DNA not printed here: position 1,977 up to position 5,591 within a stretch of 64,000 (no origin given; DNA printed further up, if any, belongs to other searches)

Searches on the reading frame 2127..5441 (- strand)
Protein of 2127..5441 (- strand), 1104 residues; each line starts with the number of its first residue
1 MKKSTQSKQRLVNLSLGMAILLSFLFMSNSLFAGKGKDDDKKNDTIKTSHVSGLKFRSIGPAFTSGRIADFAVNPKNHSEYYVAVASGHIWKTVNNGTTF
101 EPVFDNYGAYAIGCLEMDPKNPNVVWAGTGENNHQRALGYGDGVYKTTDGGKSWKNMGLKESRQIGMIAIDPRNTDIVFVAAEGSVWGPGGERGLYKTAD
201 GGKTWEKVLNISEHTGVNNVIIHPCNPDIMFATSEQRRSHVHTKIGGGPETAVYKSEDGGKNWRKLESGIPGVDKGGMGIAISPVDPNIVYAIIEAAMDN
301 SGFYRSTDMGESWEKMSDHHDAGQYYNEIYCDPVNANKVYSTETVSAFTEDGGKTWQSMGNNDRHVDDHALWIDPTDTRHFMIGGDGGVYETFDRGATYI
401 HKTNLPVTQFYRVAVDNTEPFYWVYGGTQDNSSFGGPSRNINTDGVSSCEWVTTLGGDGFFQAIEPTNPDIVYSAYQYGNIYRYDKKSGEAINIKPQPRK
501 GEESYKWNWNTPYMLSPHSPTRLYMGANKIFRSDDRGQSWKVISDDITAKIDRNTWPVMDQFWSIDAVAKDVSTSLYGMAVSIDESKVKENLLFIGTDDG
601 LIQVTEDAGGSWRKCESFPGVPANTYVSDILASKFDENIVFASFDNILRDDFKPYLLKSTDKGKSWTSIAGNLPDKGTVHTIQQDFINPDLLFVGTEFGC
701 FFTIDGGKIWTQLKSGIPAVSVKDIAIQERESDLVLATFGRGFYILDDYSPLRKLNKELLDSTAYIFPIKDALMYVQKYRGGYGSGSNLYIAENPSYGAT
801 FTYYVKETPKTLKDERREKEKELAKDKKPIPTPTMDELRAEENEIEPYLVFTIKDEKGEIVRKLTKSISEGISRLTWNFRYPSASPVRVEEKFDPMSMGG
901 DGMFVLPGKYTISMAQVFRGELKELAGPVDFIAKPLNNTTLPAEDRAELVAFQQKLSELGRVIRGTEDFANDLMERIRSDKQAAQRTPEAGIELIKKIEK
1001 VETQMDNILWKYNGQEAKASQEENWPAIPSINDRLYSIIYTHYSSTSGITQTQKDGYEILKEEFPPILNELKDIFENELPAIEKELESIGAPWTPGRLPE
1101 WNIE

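Call 18: search_protein_families(library=ncbifam, proteins=[window:2127-5441:-])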
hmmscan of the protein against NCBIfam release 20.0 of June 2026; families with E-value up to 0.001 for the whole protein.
window:2127-5441:- (1104 aa): 3 families
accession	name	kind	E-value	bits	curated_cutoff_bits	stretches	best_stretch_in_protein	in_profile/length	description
NF045728.1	glycosyl_F510_1955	equivalog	9.3e-42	143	175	4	143-236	73-158/246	F510_1955 family glycosylhydrolase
NF010237.0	PRK13684.1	equivalog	1.8e-10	40.3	326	2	131-266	55-167/334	photosynthesis system II assembly factor Ycf48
NF047818.1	LIC11996_lipo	equivalog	0.0009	18.4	350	0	619-670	307-358/422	LIC11996 family lipoprotein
